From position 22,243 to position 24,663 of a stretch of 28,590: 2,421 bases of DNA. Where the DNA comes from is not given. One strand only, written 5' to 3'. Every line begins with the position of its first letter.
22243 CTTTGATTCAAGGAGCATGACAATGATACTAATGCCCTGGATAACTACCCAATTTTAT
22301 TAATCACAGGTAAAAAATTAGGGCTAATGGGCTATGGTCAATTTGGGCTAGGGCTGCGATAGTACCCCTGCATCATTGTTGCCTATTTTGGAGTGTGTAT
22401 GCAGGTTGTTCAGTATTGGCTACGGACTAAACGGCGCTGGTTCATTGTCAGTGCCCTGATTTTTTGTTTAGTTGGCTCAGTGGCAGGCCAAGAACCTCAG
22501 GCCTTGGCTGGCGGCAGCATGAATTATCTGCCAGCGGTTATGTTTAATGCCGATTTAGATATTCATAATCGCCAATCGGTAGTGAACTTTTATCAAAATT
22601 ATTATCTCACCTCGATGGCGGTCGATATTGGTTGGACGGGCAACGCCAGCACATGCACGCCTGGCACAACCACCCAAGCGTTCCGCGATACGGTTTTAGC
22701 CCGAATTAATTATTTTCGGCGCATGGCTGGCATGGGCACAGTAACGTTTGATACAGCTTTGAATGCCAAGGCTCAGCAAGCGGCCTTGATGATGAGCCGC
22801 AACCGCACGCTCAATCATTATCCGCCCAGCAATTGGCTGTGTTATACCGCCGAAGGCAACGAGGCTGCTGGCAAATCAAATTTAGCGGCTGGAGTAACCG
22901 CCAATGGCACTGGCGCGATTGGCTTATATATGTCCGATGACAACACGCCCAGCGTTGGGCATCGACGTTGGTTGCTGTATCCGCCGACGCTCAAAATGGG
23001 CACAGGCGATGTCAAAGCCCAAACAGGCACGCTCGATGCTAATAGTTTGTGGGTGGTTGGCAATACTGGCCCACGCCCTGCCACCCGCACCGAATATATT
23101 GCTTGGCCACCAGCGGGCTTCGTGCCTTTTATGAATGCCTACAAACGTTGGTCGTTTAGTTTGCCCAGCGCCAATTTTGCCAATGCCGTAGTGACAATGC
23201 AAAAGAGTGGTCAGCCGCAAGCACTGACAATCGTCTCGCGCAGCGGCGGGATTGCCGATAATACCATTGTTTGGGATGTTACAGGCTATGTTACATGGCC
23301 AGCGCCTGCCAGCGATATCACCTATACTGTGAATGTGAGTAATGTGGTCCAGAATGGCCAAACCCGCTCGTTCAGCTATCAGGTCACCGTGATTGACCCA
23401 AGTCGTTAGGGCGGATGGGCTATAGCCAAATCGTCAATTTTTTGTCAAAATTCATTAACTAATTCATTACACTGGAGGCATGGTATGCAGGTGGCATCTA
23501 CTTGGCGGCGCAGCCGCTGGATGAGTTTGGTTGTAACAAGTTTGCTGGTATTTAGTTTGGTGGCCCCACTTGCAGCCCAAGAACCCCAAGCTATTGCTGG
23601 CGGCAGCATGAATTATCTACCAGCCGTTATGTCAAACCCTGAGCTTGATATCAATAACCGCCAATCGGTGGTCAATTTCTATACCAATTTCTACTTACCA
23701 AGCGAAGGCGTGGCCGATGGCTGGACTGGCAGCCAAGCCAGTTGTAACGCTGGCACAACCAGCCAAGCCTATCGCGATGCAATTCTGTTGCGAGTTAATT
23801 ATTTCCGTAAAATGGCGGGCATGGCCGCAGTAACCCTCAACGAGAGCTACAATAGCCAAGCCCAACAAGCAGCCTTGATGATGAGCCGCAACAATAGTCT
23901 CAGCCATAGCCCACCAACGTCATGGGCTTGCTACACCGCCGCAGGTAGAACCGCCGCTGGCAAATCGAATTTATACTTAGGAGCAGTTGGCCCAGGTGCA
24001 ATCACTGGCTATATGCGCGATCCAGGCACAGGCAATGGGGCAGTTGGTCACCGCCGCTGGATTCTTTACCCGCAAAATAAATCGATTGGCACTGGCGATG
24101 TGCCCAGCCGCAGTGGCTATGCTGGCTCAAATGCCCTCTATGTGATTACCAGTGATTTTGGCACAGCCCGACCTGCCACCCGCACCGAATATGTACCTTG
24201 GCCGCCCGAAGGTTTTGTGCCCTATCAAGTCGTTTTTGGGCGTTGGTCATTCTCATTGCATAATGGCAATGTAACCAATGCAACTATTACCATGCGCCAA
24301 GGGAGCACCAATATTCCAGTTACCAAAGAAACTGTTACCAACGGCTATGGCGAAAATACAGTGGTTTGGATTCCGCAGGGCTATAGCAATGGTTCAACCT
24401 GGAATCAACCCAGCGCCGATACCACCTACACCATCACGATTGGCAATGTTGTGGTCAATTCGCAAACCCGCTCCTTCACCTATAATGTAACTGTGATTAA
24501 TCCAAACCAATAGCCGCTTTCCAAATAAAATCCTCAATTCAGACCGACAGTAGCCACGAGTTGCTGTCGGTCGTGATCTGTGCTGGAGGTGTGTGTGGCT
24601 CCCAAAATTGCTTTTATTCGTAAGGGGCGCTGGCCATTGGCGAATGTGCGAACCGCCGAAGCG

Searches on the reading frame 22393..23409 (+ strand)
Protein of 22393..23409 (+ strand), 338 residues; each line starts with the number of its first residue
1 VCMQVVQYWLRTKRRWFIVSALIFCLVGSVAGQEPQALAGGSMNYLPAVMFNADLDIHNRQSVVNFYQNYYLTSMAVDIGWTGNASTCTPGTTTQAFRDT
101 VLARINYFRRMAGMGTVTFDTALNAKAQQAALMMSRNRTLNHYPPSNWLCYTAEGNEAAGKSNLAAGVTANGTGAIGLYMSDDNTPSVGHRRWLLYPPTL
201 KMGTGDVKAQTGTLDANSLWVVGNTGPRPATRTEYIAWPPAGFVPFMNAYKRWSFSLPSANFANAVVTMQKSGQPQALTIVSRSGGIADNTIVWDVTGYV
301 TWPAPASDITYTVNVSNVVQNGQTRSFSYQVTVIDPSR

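Call 34: search_protein_families(library=pfam, proteins=[window:22393-23409:+], max_evalue=0.001)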
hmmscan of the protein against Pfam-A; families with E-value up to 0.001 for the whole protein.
window:22393-23409:+ (338 aa): 1 family
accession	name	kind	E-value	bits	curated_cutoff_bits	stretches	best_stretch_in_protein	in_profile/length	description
PF00188.32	CAP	-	4.9e-14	53.6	21.1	1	102-218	1-111/117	Cysteine-rich secretory protein family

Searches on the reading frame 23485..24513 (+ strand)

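Call 34: search_protein_families(library=pfam, proteins=[window:23485-24513:+], max_evalue=0.001)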
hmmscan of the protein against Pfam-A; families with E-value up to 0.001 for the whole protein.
window:23485-24513:+ (342 aa): 1 family
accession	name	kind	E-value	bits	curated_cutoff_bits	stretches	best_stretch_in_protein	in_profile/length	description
PF00188.32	CAP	-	1.3e-16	61.9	21.1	1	103-219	3-111/117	Cysteine-rich secretory protein family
